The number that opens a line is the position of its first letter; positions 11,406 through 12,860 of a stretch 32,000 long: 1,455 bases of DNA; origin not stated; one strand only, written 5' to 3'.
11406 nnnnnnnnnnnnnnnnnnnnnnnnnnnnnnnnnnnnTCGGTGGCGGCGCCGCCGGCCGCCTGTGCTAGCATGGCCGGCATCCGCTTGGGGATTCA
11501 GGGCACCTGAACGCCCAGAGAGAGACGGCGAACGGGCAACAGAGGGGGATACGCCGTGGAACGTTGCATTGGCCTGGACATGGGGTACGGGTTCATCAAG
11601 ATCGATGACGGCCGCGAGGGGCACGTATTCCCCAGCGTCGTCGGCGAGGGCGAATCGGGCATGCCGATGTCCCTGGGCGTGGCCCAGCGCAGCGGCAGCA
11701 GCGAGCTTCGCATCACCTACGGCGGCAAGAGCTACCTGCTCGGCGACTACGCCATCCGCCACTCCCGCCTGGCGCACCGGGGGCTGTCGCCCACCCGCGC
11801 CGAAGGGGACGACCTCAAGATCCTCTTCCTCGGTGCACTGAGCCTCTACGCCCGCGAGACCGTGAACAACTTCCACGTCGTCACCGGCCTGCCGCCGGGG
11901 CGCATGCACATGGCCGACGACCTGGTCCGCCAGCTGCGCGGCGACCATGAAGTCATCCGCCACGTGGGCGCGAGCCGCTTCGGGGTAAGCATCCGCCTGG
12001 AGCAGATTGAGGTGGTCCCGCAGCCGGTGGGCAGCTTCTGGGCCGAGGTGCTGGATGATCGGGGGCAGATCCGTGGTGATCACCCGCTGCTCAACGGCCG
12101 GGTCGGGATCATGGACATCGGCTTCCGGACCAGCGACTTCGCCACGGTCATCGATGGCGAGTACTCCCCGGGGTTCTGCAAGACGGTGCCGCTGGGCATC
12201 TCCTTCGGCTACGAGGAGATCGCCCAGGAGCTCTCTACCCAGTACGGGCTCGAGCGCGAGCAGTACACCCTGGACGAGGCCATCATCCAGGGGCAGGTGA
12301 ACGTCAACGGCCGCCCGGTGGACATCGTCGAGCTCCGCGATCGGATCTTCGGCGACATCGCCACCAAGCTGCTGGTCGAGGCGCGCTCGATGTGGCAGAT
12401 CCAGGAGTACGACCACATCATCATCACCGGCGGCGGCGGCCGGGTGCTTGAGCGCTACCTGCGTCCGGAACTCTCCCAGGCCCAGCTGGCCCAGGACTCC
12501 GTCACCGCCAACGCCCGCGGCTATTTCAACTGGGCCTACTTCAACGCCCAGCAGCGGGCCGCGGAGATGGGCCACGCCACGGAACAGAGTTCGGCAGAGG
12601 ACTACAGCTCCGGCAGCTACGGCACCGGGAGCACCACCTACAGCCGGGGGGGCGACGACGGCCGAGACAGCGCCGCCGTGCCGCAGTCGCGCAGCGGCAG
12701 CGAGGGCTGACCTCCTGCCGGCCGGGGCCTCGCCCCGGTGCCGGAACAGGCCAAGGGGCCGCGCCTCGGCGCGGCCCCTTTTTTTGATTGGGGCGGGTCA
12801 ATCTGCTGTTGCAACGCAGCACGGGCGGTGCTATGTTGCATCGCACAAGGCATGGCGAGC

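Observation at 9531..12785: An M23 endopeptidase-bactofilin pair joined in one co-directional unit to a chromosomal ParM-like actin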

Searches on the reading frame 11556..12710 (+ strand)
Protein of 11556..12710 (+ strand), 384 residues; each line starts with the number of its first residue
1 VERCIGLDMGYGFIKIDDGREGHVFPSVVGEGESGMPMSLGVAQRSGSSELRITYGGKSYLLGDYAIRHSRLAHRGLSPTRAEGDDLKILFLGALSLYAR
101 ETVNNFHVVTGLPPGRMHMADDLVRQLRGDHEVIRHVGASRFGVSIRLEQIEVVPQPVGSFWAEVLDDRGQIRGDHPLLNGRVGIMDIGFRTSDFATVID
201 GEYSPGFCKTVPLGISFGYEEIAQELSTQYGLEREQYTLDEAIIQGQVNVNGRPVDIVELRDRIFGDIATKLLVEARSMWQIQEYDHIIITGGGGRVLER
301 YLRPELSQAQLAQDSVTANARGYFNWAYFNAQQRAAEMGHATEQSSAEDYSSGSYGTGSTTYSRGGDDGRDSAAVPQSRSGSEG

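Call 3: search_protein_families(library=pfam, proteins=[window:11556-12710:+], max_evalue=0.01)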
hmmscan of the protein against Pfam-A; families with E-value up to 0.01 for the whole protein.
window:11556-12710:+ (384 aa): 2 families
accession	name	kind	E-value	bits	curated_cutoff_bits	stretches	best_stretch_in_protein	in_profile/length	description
PF17989.7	ALP_N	-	2.3e-34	119.2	26.3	1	6-159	1-148/148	Actin like proteins N terminal domain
PF21522.3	MreB-like_C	-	1.4e-14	55.2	27.8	1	185-302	1-121/123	Archaeal actin homologue MreB-like, C-terminal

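Call 4: search_protein_families(library=ncbifam, proteins=[window:11556-12710:+], max_evalue=0.01)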
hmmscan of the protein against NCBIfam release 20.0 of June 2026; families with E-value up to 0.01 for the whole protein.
window:11556-12710:+ (384 aa): 3 families
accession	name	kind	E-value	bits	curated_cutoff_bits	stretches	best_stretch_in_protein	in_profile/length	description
NF010498.0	PRK13917.1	equivalog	7.9e-23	81.2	417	1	4-334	4-341/344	plasmid segregation protein ParM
TIGR03739.1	PRTRC_D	hypoth_equivalog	7.2e-15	54.7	214.8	1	8-325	3-316/320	PRTRC system protein D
NF052678.1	morpho_FcmB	equivalog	1.9e-11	43.4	300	1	53-326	96-368/373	filament morphology actin-like protein FcmB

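Call 5: find_homologous_proteins(query=window:11556-12710:+, max_evalue=0.00001)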
Query window:11556-12710:+ (384 aa): 194 proteins with E <= 0.00001 among 7314 candidates; the best 120 are listed.
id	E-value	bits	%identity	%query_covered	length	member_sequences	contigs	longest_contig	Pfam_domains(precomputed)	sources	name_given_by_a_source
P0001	6.5e-248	840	97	100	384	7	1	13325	PF17989.8,PF21522.4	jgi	-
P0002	2.5e-245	832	97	100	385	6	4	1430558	PF17989.8,PF21522.4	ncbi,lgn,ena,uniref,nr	ncbi:ParM/StbA family protein [Halorhodospira halophila]|uniref:ParM/StbA family protein n=1 Tax=Hal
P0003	3.0e-245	831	97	100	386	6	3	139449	PF17989.8,PF21522.4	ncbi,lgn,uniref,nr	ncbi:MAG: ParM/StbA family protein [Halorhodospira halophila]|uniref:ParM/StbA family protein n=1 Ta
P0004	4.1e-216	735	89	95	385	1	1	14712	PF17989.8,PF21522.4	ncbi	-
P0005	1.6e-197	674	78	98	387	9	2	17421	PF17989.8,PF21522.4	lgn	-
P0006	1.9e-196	671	82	93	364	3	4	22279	PF17989.8,PF21522.4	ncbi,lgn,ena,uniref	ncbi:ParM/StbA family protein [Halorhodospira neutriphila]|uniref:ParM/StbA family protein n=1 Tax=H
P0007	1.1e-190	652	75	100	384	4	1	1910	PF17989.8,PF21522.4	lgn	-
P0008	4.7e-187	640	81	90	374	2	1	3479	PF17989.8,PF21522.4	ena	-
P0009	2.1e-167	575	72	88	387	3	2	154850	PF17989.8,PF21522.4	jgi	-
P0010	4.1e-152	525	66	88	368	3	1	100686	PF17989.8,PF21522.4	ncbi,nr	ncbi:MAG: ParM/StbA family protein [Ectothiorhodospiraceae bacterium]|nr:ParM/StbA family protein [E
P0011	3.1e-149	515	63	92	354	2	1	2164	PF17989.8,PF21522.4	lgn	-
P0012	9.7e-149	514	67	86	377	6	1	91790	PF17989.8,PF21522.4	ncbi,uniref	ncbi:hypothetical protein ACNSTU_14680 [Aquisalimonas sp. APHAB1-3]|uniref:ParM/StbA family protein 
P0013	5.3e-148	511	64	89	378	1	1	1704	PF17989.8,PF21522.4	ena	-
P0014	1.3e-147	510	63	86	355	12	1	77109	PF17989.8,PF21523.4,PF21522.4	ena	-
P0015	2.8e-147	509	60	96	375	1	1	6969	PF17989.8,PF21522.4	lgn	-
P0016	3.9e-145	502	60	96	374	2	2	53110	PF17989.8,PF21522.4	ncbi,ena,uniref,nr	ncbi:ParM/StbA family protein [Aquisalimonas sp.]|uniref:ParM/StbA family protein n=1 Tax=Aquisalimo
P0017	2.1e-144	499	62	91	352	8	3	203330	PF17989.8,PF21522.4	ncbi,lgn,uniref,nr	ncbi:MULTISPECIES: ParM/StbA family protein [Ectothiorhodospira]|uniref:Plasmid segregation protein 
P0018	9.4e-144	497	64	87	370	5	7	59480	PF17989.8,PF21522.4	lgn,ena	-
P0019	1.3e-143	497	64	87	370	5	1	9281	PF17989.8,PF21522.4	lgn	-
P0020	1.6e-143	496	63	87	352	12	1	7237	PF17989.8,PF21522.4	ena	-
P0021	1.8e-141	490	60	92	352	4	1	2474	PF17989.8,PF21522.4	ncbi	-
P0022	1.1e-139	484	62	88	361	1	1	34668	PF17989.8,PF21522.4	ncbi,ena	-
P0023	1.4e-139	483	63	85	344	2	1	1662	PF17989.8,PF21522.4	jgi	jgi:plasmid segregation protein ParM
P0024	1.3e-138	480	63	85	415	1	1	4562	PF17989.8,PF21522.4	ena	-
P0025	3.6e-138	479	60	88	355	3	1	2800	PF17989.8,PF21522.4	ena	-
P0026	3.4e-137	476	60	90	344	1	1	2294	PF17989.8,PF21522.4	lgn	-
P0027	8.1e-137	474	59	89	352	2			PF17989.8,PF21522.4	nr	nr:ParM/StbA family protein [Natronocella acetinitrilica]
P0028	5.8e-136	472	56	93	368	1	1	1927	PF17989.8,PF21522.4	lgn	-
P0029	6.0e-132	458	59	87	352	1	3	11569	PF17989.8,PF21522.4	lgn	-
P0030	4.2e-131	456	58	90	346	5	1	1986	PF17989.8,PF21522.4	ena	-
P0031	5.9e-129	449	58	88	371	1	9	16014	PF17989.8,PF21522.4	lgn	-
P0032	6.2e-117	409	54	85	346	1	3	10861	PF17989.8,PF21522.4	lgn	-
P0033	2.1e-116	407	53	85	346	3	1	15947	PF17989.8,PF21522.4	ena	-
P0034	4.5e-116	406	53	90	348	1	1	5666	PF17989.8,PF21522.4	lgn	-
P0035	1.4e-114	401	54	85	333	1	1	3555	PF17989.8,PF21522.4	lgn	-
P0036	4.1e-114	400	53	85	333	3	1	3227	PF17989.8,PF21522.4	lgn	-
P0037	7.4e-114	399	62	73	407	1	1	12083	PF17989.8,PF21522.4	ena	-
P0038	2.2e-113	397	53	85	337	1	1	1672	PF17989.8,PF21522.4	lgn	-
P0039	3.1e-113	397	53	85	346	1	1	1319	PF17989.8,PF21522.4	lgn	-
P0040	1.1e-112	395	53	85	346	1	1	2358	PF17989.8,PF21522.4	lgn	-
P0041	2.3e-112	394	53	85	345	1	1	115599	PF17989.8,PF21522.4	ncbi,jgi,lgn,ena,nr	ncbi:MAG TPA: ParM/StbA family protein [Symbiobacteriaceae bacterium]|nr:ParM/StbA family protein [S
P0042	5.4e-112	393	55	85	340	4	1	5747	PF17989.8,PF21522.4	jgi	-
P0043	5.4e-112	393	52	85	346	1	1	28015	PF17989.8,PF21522.4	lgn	-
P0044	6.0e-112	393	52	85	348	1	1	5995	PF17989.8,PF21522.4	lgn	-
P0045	1.6e-111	391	51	85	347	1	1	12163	PF17989.8,PF21522.4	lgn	-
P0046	2.2e-111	391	53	85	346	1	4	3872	PF17989.8,PF21522.4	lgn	-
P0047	3.9e-111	390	53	86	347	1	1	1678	PF17989.8,PF21522.4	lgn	-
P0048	4.5e-111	390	50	85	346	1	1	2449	PF17989.8,PF21522.4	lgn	-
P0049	6.9e-111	389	53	85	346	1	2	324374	PF17989.8,PF21522.4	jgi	jgi:plasmid segregation protein ParM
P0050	9.6e-111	389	50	85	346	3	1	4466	PF17989.8,PF21522.4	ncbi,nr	ncbi:MAG: hypothetical protein JWN15_2160 [Firmicutes bacterium]|nr:hypothetical protein [Bacillota 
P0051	2.8e-110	387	50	85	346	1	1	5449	PF17989.8,PF21522.4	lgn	-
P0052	4.0e-110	387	51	85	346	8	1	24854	PF17989.8,PF21522.4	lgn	-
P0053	5.1e-110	386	52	85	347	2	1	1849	PF17989.8,PF21522.4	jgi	jgi:plasmid segregation protein ParM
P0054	5.4e-110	386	52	85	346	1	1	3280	PF17989.8,PF21522.4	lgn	-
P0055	1.0e-109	385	53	85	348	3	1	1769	PF17989.8,PF21522.4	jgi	jgi:plasmid segregation protein ParM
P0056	1.1e-109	385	52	84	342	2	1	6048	PF17989.8,PF21522.4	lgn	-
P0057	1.5e-109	385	51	88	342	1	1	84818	PF17989.8,PF21522.4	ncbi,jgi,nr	ncbi:MAG: hypothetical protein K0R39_1214 [Symbiobacteriaceae bacterium]|jgi:plasmid segregation pro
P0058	6.4e-109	383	51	85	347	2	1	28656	PF17989.8,PF21522.4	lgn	-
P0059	7.0e-109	382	51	86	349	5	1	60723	PF17989.8,PF21522.4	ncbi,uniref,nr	ncbi:plasmid segregation protein ParM [Symbiobacterium terraclitae]|uniref:Plasmid segregation prote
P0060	2.2e-108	381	51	85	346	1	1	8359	PF17989.8,PF21522.4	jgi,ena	-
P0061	2.1e-107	378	50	85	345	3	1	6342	PF17989.8,PF21522.4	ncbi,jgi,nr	ncbi:MAG TPA: ParM/StbA family protein [Symbiobacteriaceae bacterium]|jgi:plasmid segregation protei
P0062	4.0e-107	377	50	86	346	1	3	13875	PF17989.8,PF21522.4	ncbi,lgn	ncbi:MAG: hypothetical protein ACM3XM_20240 [Mycobacterium leprae]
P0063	9.7e-107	375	52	86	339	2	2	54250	PF17989.8,PF21522.4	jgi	jgi:plasmid segregation protein ParM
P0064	1.2e-106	375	50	85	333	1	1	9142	PF17989.8,PF21522.4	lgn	-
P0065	1.5e-106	375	50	85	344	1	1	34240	PF17989.8,PF21522.4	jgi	jgi:plasmid segregation protein ParM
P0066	2.2e-106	374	50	85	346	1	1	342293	PF17989.8,PF21522.4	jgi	jgi:plasmid segregation protein ParM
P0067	2.4e-106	374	51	86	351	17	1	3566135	PF17989.8,PF21522.4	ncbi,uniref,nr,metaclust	ncbi:ParM/StbA family protein [Symbiobacterium thermophilum]|uniref:Uncharacterized protein n=1 Tax=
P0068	5.6e-106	373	48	85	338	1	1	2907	PF17989.8,PF21522.4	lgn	-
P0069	1.5e-105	371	51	85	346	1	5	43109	PF17989.8,PF21522.4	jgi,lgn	jgi:plasmid segregation protein ParM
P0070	1.1e-103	365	51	84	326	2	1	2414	PF17989.8,PF21522.4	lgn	-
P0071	1.9e-103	365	52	85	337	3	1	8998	PF17989.8,PF21522.4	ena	-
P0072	3.5e-102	360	52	85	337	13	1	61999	PF17989.8,PF21522.4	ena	-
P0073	5.1e-102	360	47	85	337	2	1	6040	PF17989.8,PF21522.4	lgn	-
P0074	9.4e-102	359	48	85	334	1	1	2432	PF17989.8,PF21522.4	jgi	jgi:plasmid segregation protein ParM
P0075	1.9e-101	358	51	85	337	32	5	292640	PF17989.8,PF21522.4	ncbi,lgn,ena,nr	ncbi:MAG TPA: ParM/StbA family protein [Bacillota bacterium]|nr:ParM/StbA family protein [Bacillota 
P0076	1.3e-100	355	51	85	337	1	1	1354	PF17989.8,PF21522.4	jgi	jgi:plasmid segregation protein ParM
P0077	1.4e-99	352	51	82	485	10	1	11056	PF17989.8,PF04519.20,PF21522.4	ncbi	-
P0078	4.2e-99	350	52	85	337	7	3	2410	PF17989.8,PF21522.4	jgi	-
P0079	4.4e-99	350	49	85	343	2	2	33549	PF17989.8,PF21522.4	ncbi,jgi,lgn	-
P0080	5.2e-98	347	49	85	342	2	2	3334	PF17989.8,PF21522.4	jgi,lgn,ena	-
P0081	2.6e-97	344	48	85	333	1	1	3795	PF17989.8,PF21522.4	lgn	-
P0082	1.2e-96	342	49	85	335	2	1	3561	PF17989.8,PF21522.4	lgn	-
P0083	9.3e-96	339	49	84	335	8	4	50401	PF17989.8,PF21522.4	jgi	jgi:plasmid segregation protein ParM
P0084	5.7e-93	330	45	85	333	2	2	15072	PF17989.8,PF21522.4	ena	-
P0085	5.7e-93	330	47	86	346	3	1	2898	PF17989.8,PF21522.4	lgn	-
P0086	8.4e-93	330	47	85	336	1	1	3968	PF17989.8,PF21522.4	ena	-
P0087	9.4e-93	329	49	76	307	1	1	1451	PF17989.8,PF21522.4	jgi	jgi:plasmid segregation protein ParM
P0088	3.9e-92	327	46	85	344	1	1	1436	PF17989.8,PF21522.4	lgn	-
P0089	4.0e-92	327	47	85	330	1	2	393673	PF17989.8,PF21522.4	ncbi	ncbi:MAG: ParM/StbA family protein [Bacillota bacterium]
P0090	9.8e-92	326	47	85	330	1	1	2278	PF17989.8,PF21522.4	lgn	-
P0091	4.7e-91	324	47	84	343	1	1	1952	PF17989.8,PF21522.4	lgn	-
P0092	1.5e-90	322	45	85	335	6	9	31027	PF17989.8,PF21522.4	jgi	jgi:plasmid segregation protein ParM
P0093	3.0e-90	321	46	85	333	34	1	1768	PF17989.8,PF21522.4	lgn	-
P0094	9.8e-90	319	46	85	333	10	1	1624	PF17989.8,PF21522.4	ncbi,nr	ncbi:MAG: ParM/StbA family protein [Clostridiales bacterium]|nr:ParM/StbA family protein [Clostridia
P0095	3.8e-89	317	46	85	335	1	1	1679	PF17989.8,PF21522.4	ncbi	-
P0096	6.0e-89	317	43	85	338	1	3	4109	PF17989.8,PF21522.4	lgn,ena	-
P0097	1.5e-88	315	44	85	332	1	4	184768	PF17989.8,PF21522.4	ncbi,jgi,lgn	ncbi:MAG: hypothetical protein ACOX2S_07405 [bacterium]|jgi:plasmid segregation protein ParM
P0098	1.6e-88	315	46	85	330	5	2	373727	PF17989.8,PF21522.4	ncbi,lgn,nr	ncbi:MAG: ParM/StbA family protein [Bacillota bacterium]|nr:ParM/StbA family protein [Bacillota bact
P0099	3.6e-88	314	45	85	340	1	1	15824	PF17989.8,PF21522.4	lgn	-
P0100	5.8e-88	314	46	85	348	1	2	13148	PF17989.8,PF21522.4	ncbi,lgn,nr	ncbi:MAG: ParM/StbA family protein [Clostridiales bacterium]|nr:ParM/StbA family protein [Clostridia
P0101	2.7e-87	311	43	85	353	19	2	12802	PF17989.8,PF21522.4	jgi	-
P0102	2.8e-87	311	42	88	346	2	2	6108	PF17989.8,PF21522.4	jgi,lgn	-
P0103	7.5e-87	310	43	85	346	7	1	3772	PF17989.8,PF21522.4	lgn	-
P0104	3.2e-86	308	41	88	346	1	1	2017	PF17989.8,PF21522.4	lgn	-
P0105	8.4e-86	306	45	85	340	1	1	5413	PF22128.3,PF17989.8,PF21522.4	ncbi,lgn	-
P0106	3.9e-85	304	52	70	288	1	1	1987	PF17989.8,PF21522.4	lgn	-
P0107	4.3e-85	304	43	85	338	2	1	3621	PF17989.8,PF21522.4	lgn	-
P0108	1.4e-84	303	43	86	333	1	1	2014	PF17989.8,PF21522.4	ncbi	-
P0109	1.8e-84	302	43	88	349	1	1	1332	PF17989.8,PF21522.4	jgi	jgi:plasmid segregation protein ParM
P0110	2.7e-84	302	43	86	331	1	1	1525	PF17989.8,PF21522.4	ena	-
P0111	9.4e-84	300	43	85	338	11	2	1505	PF17989.8,PF21522.4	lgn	-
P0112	1.4e-83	299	41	90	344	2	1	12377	PF17989.8,PF21522.4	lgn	-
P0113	2.0e-83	299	42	88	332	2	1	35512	PF17989.8,PF21522.4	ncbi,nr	ncbi:MAG TPA: ParM/StbA family protein [Clostridia bacterium]|nr:ParM/StbA family protein [Clostridi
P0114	3.0e-83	298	40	88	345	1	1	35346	PF17989.8,PF21522.4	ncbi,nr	ncbi:MAG: plasmid segregation protein ParM [Tepidanaerobacteraceae bacterium]|nr:plasmid segregation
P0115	3.1e-83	298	43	85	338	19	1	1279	PF17989.8,PF21522.4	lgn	-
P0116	6.9e-83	297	41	85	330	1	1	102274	PF17989.8,PF21522.4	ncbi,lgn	ncbi:MAG: hypothetical protein ACM3X4_00475 [Ignavibacteriales bacterium]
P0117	8.2e-83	297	41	91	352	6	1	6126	PF17989.8,PF21522.4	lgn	-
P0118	1.7e-82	296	43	85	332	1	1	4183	PF17989.8,PF21522.4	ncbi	-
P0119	2.4e-81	292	41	91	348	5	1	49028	PF17989.8,PF21522.4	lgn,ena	-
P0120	2.4e-80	289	43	85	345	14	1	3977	PF17989.8,PF21522.4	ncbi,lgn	ncbi:MAG: ParM/StbA family protein [bacterium]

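Call 7: find_encoding_contigs(protein=P0067, flank=6000, max_places=3)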
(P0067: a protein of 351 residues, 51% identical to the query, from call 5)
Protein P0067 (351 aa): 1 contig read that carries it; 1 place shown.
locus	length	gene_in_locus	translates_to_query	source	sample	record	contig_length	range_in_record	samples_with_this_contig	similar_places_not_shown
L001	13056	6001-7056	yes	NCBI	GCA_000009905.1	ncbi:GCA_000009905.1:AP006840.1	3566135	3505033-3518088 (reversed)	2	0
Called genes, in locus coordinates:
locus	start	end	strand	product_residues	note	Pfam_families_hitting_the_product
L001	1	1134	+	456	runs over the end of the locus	PF00037:Fer4, PF12797:Fer4_2 (weak), PF12837:Fer4_6 (weak), PF12838:Fer4_7, PF13187:Fer4_9, PF13237:Fer4_10, PF02906:Fe_hyd_lg_C, PF02256:Fe_hyd_SSU, +3 more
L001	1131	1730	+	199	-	PF13237:Fer4_10 (faint), PF13247:Fer4_11, PF12838:Fer4_7 (weak), PF13187:Fer4_9 (weak), PF00037:Fer4, PF12797:Fer4_2 (weak), PF12837:Fer4_6 (weak), PF13187:Fer4_9 (weak), +5 more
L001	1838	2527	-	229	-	PF03932:CutC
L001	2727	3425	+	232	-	PF00072:Response_reg, PF00486:Trans_reg_C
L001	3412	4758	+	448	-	PF00672:HAMP, PF00512:HisKA, PF13581:HATPase_c_2 (weak), PF02518:HATPase_c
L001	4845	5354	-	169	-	PF13798:PCYCGC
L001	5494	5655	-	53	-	-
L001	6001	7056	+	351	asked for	PF17989:ALP_N, PF21522:MreB-like_C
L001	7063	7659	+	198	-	PF04519:Bactofilin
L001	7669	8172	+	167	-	PF08830:DUF1806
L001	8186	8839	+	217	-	PF02585:PIG-L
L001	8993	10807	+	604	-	PF02730:AFOR_N, PF01314:AFOR_C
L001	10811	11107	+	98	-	PF02597:ThiS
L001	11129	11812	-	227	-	PF03483:B3_4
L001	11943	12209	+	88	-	PF00381:PTS-HPr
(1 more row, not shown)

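Call 8: find_encoding_contigs(protein=P0077, flank=6000, max_places=3)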
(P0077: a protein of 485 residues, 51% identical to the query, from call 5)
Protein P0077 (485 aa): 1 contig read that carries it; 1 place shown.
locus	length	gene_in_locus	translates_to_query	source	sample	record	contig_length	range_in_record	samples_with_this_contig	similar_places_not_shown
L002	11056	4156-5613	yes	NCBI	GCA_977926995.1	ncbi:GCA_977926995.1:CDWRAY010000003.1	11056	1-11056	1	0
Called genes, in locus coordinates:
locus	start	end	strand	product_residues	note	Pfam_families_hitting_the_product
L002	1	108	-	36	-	?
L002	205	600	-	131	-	-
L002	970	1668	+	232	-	PF00072:Response_reg, PF00486:Trans_reg_C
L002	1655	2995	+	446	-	PF00672:HAMP, PF00512:HisKA, PF02518:HATPase_c, PF13581:HATPase_c_2 (weak)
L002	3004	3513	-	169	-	PF13798:PCYCGC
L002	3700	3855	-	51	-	-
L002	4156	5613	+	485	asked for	PF17989:ALP_N, PF21522:MreB-like_C, PF04519:Bactofilin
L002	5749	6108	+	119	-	PF08830:DUF1806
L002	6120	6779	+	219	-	PF02585:PIG-L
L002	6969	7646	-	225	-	PF03483:B3_4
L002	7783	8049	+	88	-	PF00381:PTS-HPr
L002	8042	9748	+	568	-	PF05524:PEP-utilisers_N, PF00391:PEP-utilizers, PF02896:PEP-utilizers_C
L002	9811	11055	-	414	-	?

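Call 9: find_encoding_contigs(protein=P0017, flank=6000, max_places=3)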
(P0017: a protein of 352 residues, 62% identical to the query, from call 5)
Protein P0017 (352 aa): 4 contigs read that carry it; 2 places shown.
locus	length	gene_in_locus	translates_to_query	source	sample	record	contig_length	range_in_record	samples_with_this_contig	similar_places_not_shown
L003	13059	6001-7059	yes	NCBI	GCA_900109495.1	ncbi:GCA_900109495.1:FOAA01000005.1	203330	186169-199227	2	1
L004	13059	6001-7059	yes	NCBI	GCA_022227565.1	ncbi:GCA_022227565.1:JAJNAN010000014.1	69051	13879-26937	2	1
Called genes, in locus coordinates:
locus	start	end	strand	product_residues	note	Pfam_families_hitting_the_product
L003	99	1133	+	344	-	PF00348:polyprenyl_synt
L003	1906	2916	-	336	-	PF08496:Peptidase_S49_N, PF01343:Peptidase_S49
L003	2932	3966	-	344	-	PF00561:Abhydrolase_1, PF12697:Abhydrolase_6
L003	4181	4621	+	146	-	PF14347:DUF4399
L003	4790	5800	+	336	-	PF00316:FBPase, PF18913:FBPase_C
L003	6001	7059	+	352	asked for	PF17989:ALP_N, PF21522:MreB-like_C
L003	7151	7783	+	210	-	PF00625:Guanylate_kin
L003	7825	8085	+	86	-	PF01192:RNA_pol_Rpb6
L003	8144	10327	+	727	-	PF13328:HD_4, PF01966:HD, PF04607:RelA_SpoT, PF02824:TGS, PF19296:RelA_AH (weak), PF28438:RelA_RIS, PF01842:ACT (weak), PF13291:ACT_4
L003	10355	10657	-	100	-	-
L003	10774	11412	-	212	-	PF13462:Thioredoxin_4, PF01323:DSBA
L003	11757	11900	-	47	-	-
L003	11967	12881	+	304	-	PF00561:Abhydrolase_1, PF12146:Hydrolase_4, PF12697:Abhydrolase_6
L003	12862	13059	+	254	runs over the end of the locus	PF01925:TauE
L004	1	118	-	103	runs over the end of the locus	PF00829:Ribosomal_L21p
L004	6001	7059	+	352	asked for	PF17989:ALP_N, PF21522:MreB-like_C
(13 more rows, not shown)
